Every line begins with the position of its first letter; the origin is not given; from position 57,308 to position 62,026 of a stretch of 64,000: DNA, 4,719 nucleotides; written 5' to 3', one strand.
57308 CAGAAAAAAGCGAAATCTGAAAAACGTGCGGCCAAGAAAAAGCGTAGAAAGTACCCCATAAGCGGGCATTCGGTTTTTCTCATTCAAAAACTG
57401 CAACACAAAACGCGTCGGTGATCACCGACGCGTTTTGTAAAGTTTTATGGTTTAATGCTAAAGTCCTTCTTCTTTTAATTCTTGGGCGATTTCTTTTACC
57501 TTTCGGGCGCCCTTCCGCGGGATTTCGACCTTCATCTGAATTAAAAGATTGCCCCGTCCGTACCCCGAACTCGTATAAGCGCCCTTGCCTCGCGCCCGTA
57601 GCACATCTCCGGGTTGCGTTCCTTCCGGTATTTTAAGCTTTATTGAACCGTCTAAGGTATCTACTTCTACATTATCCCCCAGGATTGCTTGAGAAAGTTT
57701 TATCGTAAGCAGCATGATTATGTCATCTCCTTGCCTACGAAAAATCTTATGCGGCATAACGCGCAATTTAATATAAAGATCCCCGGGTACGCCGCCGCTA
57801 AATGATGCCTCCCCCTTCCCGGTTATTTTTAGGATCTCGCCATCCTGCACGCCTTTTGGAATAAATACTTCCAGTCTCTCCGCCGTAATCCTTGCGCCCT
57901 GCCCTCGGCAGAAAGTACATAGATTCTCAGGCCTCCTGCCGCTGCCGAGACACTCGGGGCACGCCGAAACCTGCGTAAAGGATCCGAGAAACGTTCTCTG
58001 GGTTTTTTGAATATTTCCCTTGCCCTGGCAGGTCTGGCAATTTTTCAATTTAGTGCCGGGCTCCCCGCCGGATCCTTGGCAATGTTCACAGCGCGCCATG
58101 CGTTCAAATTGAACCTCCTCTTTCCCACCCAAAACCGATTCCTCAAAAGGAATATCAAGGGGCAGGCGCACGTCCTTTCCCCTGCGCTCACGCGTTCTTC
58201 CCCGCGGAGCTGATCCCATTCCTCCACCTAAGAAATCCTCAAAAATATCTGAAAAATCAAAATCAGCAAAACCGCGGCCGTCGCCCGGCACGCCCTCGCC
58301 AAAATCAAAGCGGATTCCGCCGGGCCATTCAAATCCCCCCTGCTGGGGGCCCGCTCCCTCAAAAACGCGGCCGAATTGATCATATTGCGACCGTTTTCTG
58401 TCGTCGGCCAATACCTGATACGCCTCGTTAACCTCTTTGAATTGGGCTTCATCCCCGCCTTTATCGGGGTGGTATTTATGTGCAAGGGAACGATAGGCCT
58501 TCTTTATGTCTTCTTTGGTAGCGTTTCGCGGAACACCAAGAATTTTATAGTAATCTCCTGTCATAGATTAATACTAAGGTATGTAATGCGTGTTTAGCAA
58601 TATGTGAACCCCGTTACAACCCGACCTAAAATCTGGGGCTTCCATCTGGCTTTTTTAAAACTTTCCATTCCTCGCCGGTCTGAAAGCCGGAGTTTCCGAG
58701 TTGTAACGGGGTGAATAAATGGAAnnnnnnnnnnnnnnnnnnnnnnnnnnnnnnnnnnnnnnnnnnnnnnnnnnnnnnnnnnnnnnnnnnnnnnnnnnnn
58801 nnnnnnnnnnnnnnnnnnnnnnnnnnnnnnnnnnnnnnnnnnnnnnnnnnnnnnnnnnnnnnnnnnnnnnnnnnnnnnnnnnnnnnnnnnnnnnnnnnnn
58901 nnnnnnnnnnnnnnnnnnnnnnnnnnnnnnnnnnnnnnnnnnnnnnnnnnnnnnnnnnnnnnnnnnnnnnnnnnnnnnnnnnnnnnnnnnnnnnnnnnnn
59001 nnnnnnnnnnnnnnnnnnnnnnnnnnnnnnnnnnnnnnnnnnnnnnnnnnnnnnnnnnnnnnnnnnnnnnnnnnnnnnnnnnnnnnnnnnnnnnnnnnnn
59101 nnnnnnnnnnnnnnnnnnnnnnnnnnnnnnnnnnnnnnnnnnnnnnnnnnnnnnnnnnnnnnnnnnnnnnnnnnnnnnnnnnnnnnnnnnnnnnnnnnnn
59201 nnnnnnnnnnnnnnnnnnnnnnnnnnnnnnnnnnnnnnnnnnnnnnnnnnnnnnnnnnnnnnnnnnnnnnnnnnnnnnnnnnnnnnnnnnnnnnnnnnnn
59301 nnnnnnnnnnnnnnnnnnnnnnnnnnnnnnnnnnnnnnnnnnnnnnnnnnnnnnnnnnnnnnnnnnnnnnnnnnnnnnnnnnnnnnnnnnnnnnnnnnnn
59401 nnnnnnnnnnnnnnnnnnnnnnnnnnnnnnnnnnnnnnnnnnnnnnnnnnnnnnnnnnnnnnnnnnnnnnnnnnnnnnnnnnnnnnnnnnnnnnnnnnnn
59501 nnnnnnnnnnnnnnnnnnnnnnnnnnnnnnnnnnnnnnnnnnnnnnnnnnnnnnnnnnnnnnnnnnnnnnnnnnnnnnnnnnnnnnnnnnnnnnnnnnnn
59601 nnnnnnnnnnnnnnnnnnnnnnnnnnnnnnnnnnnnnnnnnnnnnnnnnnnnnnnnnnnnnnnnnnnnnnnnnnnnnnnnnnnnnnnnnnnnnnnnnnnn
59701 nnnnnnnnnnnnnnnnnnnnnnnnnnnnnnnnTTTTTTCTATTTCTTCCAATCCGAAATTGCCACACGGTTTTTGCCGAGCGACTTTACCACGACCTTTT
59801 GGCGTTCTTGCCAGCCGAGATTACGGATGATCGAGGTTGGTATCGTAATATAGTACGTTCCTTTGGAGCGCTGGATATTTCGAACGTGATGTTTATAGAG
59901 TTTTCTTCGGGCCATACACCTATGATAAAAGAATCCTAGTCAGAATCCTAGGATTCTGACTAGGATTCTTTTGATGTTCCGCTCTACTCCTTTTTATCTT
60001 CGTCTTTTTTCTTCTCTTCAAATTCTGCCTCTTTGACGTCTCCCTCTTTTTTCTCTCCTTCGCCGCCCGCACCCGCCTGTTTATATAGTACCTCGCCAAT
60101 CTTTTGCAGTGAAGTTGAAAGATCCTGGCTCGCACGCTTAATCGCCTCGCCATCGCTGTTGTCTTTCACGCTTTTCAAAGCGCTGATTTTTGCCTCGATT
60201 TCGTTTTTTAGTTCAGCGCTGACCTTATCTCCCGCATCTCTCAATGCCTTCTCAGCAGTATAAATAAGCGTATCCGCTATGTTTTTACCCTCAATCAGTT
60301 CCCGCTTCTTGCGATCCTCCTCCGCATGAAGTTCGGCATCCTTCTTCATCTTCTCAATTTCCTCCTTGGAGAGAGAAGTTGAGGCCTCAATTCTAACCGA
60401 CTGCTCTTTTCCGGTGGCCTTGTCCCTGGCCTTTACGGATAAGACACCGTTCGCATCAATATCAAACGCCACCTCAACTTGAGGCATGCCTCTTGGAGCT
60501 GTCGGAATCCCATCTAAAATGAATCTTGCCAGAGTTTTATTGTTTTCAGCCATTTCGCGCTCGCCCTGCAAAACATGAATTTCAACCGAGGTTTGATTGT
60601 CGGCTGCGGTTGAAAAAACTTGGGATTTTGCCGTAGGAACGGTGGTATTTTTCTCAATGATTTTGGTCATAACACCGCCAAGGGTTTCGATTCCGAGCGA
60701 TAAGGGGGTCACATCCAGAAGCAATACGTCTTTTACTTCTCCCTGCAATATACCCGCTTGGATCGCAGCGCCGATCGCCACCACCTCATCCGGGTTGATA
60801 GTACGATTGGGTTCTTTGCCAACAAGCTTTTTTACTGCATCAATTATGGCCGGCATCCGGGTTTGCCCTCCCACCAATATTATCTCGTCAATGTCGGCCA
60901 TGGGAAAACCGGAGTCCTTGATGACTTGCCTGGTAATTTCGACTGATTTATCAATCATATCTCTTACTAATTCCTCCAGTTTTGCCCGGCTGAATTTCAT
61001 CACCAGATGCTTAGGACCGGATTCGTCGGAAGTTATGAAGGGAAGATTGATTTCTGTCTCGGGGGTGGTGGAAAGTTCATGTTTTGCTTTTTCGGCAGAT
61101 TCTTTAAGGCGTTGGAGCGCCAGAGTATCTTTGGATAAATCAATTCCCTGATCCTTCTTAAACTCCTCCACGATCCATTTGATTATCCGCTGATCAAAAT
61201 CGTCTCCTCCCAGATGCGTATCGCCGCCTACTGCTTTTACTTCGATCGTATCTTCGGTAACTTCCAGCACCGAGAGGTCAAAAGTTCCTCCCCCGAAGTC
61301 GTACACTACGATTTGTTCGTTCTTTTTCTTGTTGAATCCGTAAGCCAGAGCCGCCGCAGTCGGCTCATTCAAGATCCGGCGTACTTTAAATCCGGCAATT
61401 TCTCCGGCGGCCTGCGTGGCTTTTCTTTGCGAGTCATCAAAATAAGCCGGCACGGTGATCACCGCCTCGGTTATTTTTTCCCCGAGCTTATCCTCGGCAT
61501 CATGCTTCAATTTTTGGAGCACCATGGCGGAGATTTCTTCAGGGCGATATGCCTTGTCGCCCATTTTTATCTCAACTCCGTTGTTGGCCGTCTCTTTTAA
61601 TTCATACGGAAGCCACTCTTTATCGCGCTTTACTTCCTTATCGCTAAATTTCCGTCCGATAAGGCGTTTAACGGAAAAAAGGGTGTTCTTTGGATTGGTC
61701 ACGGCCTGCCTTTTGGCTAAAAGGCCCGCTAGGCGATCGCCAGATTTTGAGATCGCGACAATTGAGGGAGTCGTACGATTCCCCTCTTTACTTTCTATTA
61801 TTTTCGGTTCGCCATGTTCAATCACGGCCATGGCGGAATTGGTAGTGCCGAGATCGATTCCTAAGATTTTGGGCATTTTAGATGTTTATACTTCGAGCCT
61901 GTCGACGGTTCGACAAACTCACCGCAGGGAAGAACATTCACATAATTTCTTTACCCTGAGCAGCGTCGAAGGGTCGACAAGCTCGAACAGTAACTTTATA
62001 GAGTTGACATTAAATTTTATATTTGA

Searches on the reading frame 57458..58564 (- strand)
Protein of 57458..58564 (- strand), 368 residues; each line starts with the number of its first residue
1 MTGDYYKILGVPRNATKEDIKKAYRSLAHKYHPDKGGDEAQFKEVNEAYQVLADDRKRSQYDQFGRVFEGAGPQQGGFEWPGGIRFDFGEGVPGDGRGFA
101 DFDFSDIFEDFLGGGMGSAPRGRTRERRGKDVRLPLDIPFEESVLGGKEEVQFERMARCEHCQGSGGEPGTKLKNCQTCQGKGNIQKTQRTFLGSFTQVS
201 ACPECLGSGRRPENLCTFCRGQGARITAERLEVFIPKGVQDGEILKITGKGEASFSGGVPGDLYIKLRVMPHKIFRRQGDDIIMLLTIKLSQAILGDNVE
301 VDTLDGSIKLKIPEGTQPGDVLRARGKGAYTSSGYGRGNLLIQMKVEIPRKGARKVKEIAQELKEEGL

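Call 94: search_protein_families(library=pfam, proteins=[window:57458-58564:-], max_evalue=0.001)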
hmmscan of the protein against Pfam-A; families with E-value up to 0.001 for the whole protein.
window:57458-58564:- (368 aa): 4 families
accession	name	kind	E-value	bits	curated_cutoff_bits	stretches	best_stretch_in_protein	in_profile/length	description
PF01556.23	DnaJ_C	-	5.1e-44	150.4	26.6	1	133-349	2-152/152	DnaJ C terminal domain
PF00226.36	DnaJ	-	1.6e-24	86.2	27.8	1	4-62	1-63/63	DnaJ domain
PF00684.25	DnaJ_CXXCXGXG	-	1.3e-13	51.4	32.7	1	159-223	1-65/65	DnaJ central domain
PF17302.8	DUF5351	-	0.00055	20.6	27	0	176-210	1-28/29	Family of unknown function (DUF5351)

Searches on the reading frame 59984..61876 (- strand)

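Call 97: search_protein_families(library=pfam, proteins=[window:59984-61876:-], max_evalue=1)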
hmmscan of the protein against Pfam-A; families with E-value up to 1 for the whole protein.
window:59984-61876:- (630 aa): 6 families
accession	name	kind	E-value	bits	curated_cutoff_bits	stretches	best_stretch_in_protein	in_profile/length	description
PF00012.26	HSP70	-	1.2e-243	810.1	20.6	1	4-598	1-598/599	Hsp70 protein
PF06723.19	MreB_Mbl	-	3.1e-13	49.7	27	1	118-372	76-317/327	MreB/Mbl protein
PF01968.24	Hydantoinase_A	-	0.0024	17.6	22.9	1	128-208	19-100/291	Hydantoinase/oxoprolinase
PF02782.22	FGGY_C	-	0.048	13.9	27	1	322-376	146-196/198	FGGY family of carbohydrate kinases, C-terminal domain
PF18265.6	Nas2_N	-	0.17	12.2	23.2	0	298-330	13-45/79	Nas2 N_terminal domain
PF14795.11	Leucyl-specific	-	0.18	12.4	25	1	489-521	17-48/56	Leucine-tRNA synthetase-specific domain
